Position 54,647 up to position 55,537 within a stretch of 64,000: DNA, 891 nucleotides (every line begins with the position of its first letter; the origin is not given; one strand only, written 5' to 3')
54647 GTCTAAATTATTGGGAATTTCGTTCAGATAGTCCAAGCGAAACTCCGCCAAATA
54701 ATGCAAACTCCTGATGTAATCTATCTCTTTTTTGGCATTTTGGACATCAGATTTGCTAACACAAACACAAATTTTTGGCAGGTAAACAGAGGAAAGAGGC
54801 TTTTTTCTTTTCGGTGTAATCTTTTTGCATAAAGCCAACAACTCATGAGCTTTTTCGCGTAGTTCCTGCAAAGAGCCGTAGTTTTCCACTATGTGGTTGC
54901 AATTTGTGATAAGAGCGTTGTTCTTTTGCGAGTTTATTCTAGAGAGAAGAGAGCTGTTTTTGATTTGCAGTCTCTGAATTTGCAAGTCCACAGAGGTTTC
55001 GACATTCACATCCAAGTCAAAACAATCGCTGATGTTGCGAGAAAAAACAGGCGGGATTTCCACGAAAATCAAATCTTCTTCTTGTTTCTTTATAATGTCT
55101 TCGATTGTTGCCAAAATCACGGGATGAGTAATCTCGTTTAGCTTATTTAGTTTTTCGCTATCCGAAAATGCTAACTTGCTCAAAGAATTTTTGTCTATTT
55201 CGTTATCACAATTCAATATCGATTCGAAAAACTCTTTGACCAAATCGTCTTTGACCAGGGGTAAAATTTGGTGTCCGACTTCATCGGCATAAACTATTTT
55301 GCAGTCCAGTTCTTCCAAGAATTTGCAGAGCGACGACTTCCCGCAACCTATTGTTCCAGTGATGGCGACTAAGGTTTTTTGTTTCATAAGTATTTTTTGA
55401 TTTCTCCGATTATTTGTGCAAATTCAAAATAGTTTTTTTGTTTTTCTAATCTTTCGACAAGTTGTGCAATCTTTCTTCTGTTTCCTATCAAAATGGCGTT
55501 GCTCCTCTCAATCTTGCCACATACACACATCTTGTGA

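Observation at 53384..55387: Unusual tri-domain fusion of dephospho-CoA kinase with dehydroquinate dehydratase and shikimate dehydrogenase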

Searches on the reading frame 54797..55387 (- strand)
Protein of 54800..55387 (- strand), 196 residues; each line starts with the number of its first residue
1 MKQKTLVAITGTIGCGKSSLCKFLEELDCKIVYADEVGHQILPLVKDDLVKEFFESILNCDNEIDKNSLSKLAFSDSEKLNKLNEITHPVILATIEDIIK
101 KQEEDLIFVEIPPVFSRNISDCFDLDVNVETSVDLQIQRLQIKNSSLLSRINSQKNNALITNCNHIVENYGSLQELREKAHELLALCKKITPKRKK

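Call 13: find_homologous_proteins(query=window:54800-55387:-, max_evalue=0.00001)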
Query seq(196 aa) (196 aa): 2 proteins with E <= 0.00001 among 184 candidates.
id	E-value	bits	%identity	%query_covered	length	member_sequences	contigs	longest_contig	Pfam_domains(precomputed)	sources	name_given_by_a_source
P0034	5.7e-14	70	38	44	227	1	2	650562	PF01121.27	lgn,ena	-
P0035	9.4e-14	70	35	92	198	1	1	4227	PF01121.27,PF13238.13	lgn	-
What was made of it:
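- Tried and rejected: Single-sequence word search with the CoaE domain: nearly empty, with 2 hits (call 13).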

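Call 14: search_solved_structures(query=window:54800-55387:-, max_evalue=1, show_alignments=4)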
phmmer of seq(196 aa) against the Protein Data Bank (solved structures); distinct sequences matched with E-value up to 1: 17.
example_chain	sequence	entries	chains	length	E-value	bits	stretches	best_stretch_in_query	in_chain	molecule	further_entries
2if2_A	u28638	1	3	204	3.1e-17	66.3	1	7-129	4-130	Dephospho-CoA kinase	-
2grj_A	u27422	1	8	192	5e-16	62.3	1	6-186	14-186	Dephospho-CoA kinase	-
1uf9_A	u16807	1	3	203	1.1e-13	54.7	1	3-184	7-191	TT1252 protein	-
4ttp_A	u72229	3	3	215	1.6e-12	50.9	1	7-183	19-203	Dephospho-CoA kinase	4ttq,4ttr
4zo4_A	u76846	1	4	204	5e-12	49.3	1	5-182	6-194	Dephospho-CoA kinase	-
6n39_A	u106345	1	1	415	4.9e-11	46.1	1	7-180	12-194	Dephospho-CoA kinase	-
4i1u_A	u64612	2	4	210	1.1e-09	41.6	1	7-147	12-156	Dephospho-CoA kinase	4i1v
1vhl_A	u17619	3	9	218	2e-08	37.5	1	4-172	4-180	Dephospho-CoA kinase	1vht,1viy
1t3h_A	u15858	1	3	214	2.9e-08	37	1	5-172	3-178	Dephospho-CoA kinase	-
6ari_A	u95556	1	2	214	2.9e-08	37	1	5-172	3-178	Dephospho-CoA kinase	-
1n3b_A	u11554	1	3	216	3e-08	37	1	5-172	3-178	Dephospho-CoA kinase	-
1jjv_A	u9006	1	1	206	4.2e-08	36.5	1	6-152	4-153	DEPHOSPHO-COA KINASE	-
8sbn_A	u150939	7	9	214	1.6e-07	34.6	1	6-174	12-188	Dephospho-CoA kinase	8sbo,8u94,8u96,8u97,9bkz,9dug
2f6r_A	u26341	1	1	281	2.2e-05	27.7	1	7-95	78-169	Bifunctional coenzyme A synthase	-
8dv0_A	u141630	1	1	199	0.0013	21.9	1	6-150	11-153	Dephospho-CoA kinase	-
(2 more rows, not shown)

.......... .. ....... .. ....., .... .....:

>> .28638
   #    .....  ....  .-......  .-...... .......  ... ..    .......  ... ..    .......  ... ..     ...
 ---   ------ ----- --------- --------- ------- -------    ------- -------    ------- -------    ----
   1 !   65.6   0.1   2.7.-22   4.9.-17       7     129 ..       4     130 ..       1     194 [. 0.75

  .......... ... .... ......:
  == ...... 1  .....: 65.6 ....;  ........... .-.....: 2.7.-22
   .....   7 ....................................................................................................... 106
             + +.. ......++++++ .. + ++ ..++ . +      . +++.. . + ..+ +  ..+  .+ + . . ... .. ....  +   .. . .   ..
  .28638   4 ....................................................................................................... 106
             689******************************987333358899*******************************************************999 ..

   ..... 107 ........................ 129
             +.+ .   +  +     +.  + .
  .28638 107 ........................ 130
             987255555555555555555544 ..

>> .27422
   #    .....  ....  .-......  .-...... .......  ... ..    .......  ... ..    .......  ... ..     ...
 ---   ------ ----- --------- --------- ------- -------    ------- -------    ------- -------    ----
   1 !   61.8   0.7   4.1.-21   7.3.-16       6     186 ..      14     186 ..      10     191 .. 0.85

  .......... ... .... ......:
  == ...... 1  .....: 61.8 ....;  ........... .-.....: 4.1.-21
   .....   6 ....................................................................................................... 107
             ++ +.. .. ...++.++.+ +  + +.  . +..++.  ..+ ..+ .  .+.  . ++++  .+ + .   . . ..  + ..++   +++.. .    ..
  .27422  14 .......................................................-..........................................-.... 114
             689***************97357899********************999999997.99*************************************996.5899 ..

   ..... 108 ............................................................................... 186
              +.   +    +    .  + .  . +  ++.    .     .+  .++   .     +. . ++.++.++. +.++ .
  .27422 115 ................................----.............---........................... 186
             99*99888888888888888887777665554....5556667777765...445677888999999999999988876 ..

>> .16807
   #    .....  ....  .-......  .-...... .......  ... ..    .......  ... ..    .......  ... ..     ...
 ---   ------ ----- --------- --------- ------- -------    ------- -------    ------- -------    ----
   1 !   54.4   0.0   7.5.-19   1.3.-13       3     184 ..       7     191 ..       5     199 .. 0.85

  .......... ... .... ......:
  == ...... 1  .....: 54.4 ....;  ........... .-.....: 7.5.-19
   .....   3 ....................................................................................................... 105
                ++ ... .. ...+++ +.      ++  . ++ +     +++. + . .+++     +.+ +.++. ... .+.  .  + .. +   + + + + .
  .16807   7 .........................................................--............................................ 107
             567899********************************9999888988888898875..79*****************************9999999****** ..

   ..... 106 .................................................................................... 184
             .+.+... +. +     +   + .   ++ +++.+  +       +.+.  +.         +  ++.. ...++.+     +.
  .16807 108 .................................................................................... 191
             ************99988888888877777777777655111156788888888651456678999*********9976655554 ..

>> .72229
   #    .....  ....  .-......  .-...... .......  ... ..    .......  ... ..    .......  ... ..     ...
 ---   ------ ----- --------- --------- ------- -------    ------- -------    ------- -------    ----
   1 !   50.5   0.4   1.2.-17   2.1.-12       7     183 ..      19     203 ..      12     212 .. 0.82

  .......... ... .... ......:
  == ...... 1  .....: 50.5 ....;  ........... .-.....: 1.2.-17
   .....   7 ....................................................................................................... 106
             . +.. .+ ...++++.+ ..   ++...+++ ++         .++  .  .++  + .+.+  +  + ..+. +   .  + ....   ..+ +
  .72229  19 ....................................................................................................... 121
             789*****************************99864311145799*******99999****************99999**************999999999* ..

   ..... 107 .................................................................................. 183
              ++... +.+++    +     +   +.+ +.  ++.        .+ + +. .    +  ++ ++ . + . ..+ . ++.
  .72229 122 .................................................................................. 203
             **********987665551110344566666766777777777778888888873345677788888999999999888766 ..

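Call 21: find_encoding_contigs(protein=P0034, flank=8000, max_places=2)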
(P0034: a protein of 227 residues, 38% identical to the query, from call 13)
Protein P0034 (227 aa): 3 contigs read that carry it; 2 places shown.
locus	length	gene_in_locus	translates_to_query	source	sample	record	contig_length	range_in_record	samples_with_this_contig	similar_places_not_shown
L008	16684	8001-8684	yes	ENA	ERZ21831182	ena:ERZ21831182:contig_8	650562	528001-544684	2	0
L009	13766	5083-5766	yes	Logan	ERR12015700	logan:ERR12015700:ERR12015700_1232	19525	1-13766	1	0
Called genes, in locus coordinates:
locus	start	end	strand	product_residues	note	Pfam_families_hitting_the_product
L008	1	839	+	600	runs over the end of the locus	PF02638:GHL10, PF14871:GHL6 (weak), PF06452:CBM9_1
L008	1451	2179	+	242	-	PF04402:SIMPL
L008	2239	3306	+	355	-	PF00483:NTP_transferase, PF12804:NTP_transf_3 (weak), PF22640:ManC_GMP_beta-helix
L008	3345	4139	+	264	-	PF01887:SAM_HAT_N, PF20257:SAM_HAT_C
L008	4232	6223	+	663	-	PF05378:Hydant_A_N, PF01968:Hydantoinase_A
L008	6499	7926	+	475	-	PF21710:Spt6_S1 (faint), PF00575:S1, PF23459:S1_RRP5 (faint), PF00575:S1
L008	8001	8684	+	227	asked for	PF01121:CoaE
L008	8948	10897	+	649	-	PF13036:LpoB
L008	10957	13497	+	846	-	PF00082:Peptidase_S8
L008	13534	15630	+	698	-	-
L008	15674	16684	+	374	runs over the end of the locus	-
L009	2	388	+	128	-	?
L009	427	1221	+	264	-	PF01887:SAM_HAT_N, PF20257:SAM_HAT_C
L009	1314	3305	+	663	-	PF05378:Hydant_A_N, PF01968:Hydantoinase_A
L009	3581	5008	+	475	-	PF21710:Spt6_S1 (faint), PF00575:S1, PF23459:S1_RRP5 (faint), PF00575:S1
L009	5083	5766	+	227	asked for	PF01121:CoaE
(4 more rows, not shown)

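Call 52: find_homologous_proteins(query=A3, max_evalue=1e-8)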
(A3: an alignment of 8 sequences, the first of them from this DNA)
Query A3 (8 sequences) (196 aa, profile of the alignment): 3201 proteins with E <= 1e-8 among 8000 candidates; the best 120 are listed.
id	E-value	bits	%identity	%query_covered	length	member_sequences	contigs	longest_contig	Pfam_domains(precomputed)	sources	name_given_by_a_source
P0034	1.1e-67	246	38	44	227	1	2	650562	PF01121.27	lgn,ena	-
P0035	2.0e-64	235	35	92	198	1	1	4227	PF01121.27,PF13238.13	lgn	-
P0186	5.2e-64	234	35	41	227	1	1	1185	PF01121.27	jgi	jgi:dephospho-CoA kinase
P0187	3.7e-59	218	32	76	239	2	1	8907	PF01121.27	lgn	-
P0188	7.5e-59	217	38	47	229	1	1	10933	PF01121.27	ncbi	ncbi:MAG: dephospho-CoA kinase [Armatimonadota bacterium]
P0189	3.7e-55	205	29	76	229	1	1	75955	PF01121.27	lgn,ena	-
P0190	5.8e-55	204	32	76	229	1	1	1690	PF01121.27,PF13238.13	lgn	-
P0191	1.1e-52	197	31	93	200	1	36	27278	PF01121.27,PF13238.13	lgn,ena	-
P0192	1.2e-52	197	31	93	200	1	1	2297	PF01121.27,PF13238.13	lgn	-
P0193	1.9e-52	196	30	93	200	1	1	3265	PF01121.27,PF13238.13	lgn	-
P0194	2.1e-52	196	31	93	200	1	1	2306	PF01121.27,PF13238.13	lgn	-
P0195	7.7e-51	191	34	93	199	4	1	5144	PF01121.27,PF13238.13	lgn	-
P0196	8.6e-51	191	31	73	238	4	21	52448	PF01121.27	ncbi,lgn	-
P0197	2.0e-48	183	29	94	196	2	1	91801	PF01121.27,PF13238.13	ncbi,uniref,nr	ncbi:dephospho-CoA kinase [Anaerococcus porci]|uniref:dephospho-CoA kinase n=1 Tax=Anaerococcus porc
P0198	2.1e-48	183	30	94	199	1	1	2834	PF01121.27,PF13238.13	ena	-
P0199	2.9e-48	182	32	94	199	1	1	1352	PF01121.27,PF13238.13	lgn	-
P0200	5.2e-48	182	31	94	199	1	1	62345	PF01121.27,PF13238.13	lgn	-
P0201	7.7e-48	181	29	76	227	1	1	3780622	PF01121.27,PF13238.13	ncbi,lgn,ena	-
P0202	8.1e-48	181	27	94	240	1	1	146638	PF01121.27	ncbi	ncbi:MAG: dephospho-CoA kinase [Armatimonadota bacterium]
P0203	9.4e-48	181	31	89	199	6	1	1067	PF01121.27,PF13238.13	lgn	-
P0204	1.6e-47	180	31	94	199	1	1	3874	PF01121.27,PF13238.13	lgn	-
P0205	1.6e-47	180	30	94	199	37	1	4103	PF01121.27,PF13238.13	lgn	-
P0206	2.2e-47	179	30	94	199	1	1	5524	PF01121.27,PF13238.13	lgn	-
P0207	2.2e-47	179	30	94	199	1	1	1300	PF01121.27,PF13238.13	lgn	-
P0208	3.0e-47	179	38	60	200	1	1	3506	PF01121.27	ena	-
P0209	3.1e-47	179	30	94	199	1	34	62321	PF01121.27,PF13238.13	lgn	-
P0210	7.4e-47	178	32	89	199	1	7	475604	PF01121.27,PF13238.13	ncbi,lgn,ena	-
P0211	7.7e-47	178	32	89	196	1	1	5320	PF01121.27,PF13238.13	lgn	-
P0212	9.1e-47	177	30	94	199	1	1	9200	PF01121.27,PF13238.13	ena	-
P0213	9.9e-47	177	29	97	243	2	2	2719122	PF01121.27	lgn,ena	-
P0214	1.1e-46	177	29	97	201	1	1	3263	PF01121.27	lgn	-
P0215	1.2e-46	177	29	71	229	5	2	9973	PF01121.27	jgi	jgi:dephospho-CoA kinase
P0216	1.3e-46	177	32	89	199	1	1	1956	PF01121.27,PF13238.13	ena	-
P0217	1.5e-46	177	31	76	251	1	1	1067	PF01121.27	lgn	-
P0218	2.1e-46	176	32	89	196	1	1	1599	PF01121.27,PF13238.13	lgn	-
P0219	2.7e-46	176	30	94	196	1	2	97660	PF01121.27,PF13238.13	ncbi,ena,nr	ncbi:MAG: dephospho-CoA kinase [Anaerococcus vaginalis]|nr:dephospho-CoA kinase [Anaerococcus vagina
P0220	2.8e-46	176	35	91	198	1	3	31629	PF01121.27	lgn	-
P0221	3.1e-46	176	33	94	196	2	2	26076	PF01121.27,PF13238.13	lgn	-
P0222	3.4e-46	176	28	92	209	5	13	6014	PF01121.27,PF13207.13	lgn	-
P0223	3.8e-46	175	30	94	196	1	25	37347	PF01121.27,PF13238.13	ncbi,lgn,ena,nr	ncbi:dephospho-CoA kinase [Anaerococcus hydrogenalis]|nr:dephospho-CoA kinase [Anaerococcus hydrogen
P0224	4.1e-46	175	32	93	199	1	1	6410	PF01121.27,PF13238.13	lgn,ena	-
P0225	4.3e-46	175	31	89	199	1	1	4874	PF01121.27,PF13238.13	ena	-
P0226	5.8e-46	175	32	94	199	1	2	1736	PF01121.27,PF13238.13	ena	-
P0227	6.3e-46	175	33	89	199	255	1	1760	PF01121.27,PF13189.13,PF13238.13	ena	-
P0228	6.8e-46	175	27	97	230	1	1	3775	PF01121.27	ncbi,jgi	ncbi:MAG TPA: dephospho-CoA kinase [Armatimonadota bacterium]|jgi:dephospho-CoA kinase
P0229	8.0e-46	174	31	94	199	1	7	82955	PF01121.27,PF13238.13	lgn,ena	-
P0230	9.1e-46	174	30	92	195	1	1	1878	PF01121.27,PF13238.13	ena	-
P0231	9.7e-46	174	32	94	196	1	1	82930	PF01121.27,PF13238.13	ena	-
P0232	1.1e-45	174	31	94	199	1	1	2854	PF01121.27,PF13238.13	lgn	-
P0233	1.1e-45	174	30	95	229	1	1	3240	PF01121.27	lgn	-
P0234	1.4e-45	174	31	94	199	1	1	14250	PF01121.27,PF13238.13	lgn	-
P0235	1.5e-45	174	31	94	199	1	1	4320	PF01121.27,PF13238.13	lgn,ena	-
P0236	1.9e-45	173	30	94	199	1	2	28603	PF01121.27,PF13238.13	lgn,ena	-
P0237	2.0e-45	173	28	87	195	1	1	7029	PF01121.27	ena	-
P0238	2.1e-45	173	31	94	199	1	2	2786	PF01121.27,PF13238.13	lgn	-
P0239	2.4e-45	173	31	94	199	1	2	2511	PF01121.27,PF13238.13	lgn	-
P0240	2.9e-45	173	30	96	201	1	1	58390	PF01121.27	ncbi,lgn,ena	-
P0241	3.0e-45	173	34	89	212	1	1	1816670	PF01121.27,PF13238.13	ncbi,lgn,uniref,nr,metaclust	ncbi:dephospho-CoA kinase [Thermosulfidibacter takaii ABI70S6]|uniref:Dephospho-CoA kinase n=1 Tax=T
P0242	3.0e-45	173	30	89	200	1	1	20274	PF01121.27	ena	-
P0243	3.2e-45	172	29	90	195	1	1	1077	PF01121.27,PF13238.13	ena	-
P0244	3.6e-45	172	31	96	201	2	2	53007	PF01121.27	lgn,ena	-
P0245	3.7e-45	172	31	94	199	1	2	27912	PF01121.27,PF13238.13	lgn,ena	-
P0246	4.6e-45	172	34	92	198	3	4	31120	PF01121.27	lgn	-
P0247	7.3e-45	171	31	94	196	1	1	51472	PF01121.27,PF13238.13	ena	-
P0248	8.3e-45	171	30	91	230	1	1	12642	PF01121.27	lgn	-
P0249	9.3e-45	171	27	96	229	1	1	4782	PF01121.27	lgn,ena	-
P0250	9.6e-45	171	30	89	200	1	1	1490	PF01121.27,PF13238.13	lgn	-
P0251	1.1e-44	171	31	91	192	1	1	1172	PF01121.27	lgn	-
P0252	1.1e-44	171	31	94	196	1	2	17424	PF01121.27,PF13238.13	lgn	-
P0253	1.2e-44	171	31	94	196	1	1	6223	PF01121.27,PF13238.13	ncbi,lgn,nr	ncbi:MAG: dephospho-CoA kinase [Anaerococcus vaginalis]|nr:dephospho-CoA kinase [Anaerococcus vagina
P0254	1.2e-44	171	25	94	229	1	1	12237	PF01121.27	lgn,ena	-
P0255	1.3e-44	170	30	89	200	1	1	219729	PF01121.27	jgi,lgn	-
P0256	1.4e-44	170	30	89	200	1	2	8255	PF01121.27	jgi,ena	-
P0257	1.5e-44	170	30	89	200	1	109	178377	PF01121.27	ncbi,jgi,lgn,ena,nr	ncbi:MAG TPA: dephospho-CoA kinase [Syntrophomonadaceae bacterium]|nr:dephospho-CoA kinase [Syntroph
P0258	1.6e-44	170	32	92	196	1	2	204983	PF01121.27,PF13238.13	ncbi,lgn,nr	ncbi:MAG: dephospho-CoA kinase [Candidatus Calescibacterium sp.]|nr:dephospho-CoA kinase [Candidatus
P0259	1.8e-44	170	31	93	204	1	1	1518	PF01121.27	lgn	-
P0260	2.1e-44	170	31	94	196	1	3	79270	PF01121.27,PF13238.13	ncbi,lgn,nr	ncbi:MAG: dephospho-CoA kinase [Anaerococcus vaginalis]|nr:dephospho-CoA kinase [Anaerococcus vagina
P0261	2.2e-44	170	31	94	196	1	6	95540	PF01121.27,PF13238.13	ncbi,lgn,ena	-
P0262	2.5e-44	170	31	94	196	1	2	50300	PF01121.27,PF13238.13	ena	-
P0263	3.6e-44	169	28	96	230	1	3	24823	PF01121.27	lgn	-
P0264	3.7e-44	169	32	68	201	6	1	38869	PF01121.27,PF13238.13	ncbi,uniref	ncbi:MAG: dephospho-CoA kinase [Desulfurella sp.]|uniref:dephospho-CoA kinase n=1 Tax=Desulfurella s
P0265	4.2e-44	169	38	93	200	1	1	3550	PF01121.27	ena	-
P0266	4.5e-44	169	32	92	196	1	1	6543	PF01121.27,PF13238.13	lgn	-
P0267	4.9e-44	169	30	94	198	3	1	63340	PF01121.27,PF13238.13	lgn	-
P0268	5.4e-44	168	29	95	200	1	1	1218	PF01121.27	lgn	-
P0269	5.5e-44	168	37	93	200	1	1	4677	PF01121.27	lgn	-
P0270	5.6e-44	168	32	76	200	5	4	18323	PF01121.27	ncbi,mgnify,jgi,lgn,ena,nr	ncbi:MAG TPA: dephospho-CoA kinase [Syntrophomonadaceae bacterium]|mgnify:FL=1|nr:dephospho-CoA kina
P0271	5.7e-44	168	32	88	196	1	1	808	PF01121.27,PF13238.13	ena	-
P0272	5.8e-44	168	32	92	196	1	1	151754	PF01121.27,PF13238.13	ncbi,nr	ncbi:MAG: dephospho-CoA kinase [bacterium]|nr:dephospho-CoA kinase [bacterium]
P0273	5.8e-44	168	32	87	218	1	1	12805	PF01121.27,PF13238.13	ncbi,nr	ncbi:dephospho-CoA kinase [Candidatus Poribacteria bacterium]|nr:dephospho-CoA kinase [Candidatus Po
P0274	6.0e-44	168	34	94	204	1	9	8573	PF01121.27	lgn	-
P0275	6.1e-44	168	32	91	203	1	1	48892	PF01121.27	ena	-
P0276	6.6e-44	168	38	93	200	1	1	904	PF01121.27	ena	-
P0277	7.2e-44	168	38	93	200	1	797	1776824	PF01121.27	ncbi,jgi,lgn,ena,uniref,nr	ncbi:dephospho-CoA kinase [Lactobacillus intestinalis]|uniref:Dephospho-CoA kinase n=2 Tax=Lactobaci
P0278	9.5e-44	168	37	88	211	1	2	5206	PF01121.27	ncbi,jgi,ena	-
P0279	1.0e-43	168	38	93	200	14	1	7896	PF01121.27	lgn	-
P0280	1.0e-43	168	28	95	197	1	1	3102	PF01121.27,PF13238.13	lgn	-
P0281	1.1e-43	167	38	93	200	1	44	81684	PF01121.27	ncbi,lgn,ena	-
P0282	1.1e-43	167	30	90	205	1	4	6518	PF01121.27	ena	-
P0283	1.1e-43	167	30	95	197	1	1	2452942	PF01121.27,PF13238.13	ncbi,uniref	ncbi:dephospho-CoA kinase [Natroniella sp. ANB-PHB2]|uniref:dephospho-CoA kinase n=1 Tax=Natroniella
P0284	1.1e-43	167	30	90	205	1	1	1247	PF01121.27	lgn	-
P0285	1.1e-43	167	33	91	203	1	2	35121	PF01121.27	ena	-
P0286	1.2e-43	167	30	94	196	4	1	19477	PF01121.27,PF13238.13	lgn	-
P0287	1.3e-43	167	31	76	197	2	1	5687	PF01121.27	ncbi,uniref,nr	ncbi:dephospho-CoA kinase [Natroniella acetigena]|uniref:dephospho-CoA kinase n=1 Tax=Natroniella ac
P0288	1.3e-43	167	33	92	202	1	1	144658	PF01121.27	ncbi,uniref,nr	ncbi:dephosphocoenzyme A kinase [Paucilactobacillus suebicus DSM 5007 = KCTC 3549]|uniref:Dephospho-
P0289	1.3e-43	167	38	93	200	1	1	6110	PF01121.27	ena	-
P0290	1.5e-43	167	26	87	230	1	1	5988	PF01121.27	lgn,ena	-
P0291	1.7e-43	167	37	93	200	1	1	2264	PF01121.27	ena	-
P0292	1.8e-43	167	30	90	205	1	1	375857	PF01121.27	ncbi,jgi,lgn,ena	-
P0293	1.9e-43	167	29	94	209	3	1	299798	PF01121.27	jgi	jgi:dephospho-CoA kinase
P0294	2.0e-43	167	34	94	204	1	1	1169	PF01121.27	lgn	-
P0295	2.0e-43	167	30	90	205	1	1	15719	PF01121.27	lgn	-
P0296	2.0e-43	167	37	93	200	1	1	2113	PF01121.27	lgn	-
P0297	2.2e-43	166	32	76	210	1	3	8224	PF01121.27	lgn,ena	-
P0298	2.2e-43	166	32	91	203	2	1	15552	PF01121.27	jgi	-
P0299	2.4e-43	166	38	93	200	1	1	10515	PF01121.27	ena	-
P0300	2.5e-43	166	28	94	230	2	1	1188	PF01121.27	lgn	-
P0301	2.5e-43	166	33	69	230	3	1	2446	PF01121.27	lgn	-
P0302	2.8e-43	166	29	93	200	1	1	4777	PF01121.27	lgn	-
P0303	2.8e-43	166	37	76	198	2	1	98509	PF01121.27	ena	-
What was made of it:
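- Closest known: Stand-alone bacterial dephospho-CoA kinase CoaE. Different: This domain is fused to two unrelated enzymes and is only 25-38% identical to any stand-alone CoaE (call 52).
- The CoaE domain is only 25-38% identical to any stand-alone CoaE (call 52).
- Tried and rejected: The profile version gave only distant stand-alone CoaEs and did not even list the fused proteins, so it cannot show that a second coaE is absent (call 52).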

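Call 68: predict_structure(alignment_id=A4)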
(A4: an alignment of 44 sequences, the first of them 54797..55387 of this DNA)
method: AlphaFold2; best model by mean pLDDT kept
length: 197 residues; sequences in the alignment: 44
mean_pLDDT: 87.3   pTM: 0.83
mean pLDDT of the five models: 87.3, 85.4, 85.2, 84.8, 83.8
residues with pLDDT >= 90: 116; 70-90: 59; 50-70: 21; < 50: 1
segments of 3 or more residues with pLDDT < 50: none
pLDDT, mean of each block of 10 residues (from residue 1): 88 92 98 92 95 93 91 85 91 92 95 73 90 87 71 63 84 96 95 69
secondary structure, 60 per line:
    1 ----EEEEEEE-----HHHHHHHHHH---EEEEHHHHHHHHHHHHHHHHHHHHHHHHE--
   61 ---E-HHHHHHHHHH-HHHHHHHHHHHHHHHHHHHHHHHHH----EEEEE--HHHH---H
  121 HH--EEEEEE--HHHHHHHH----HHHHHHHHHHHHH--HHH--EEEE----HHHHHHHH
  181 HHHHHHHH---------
elements in order: E5-11 H17-26 E30-33 H34-57 H66-75 H77-101 E106-110 H113-116 E125-130 H133-140 H145-157 E165-168 H173-188
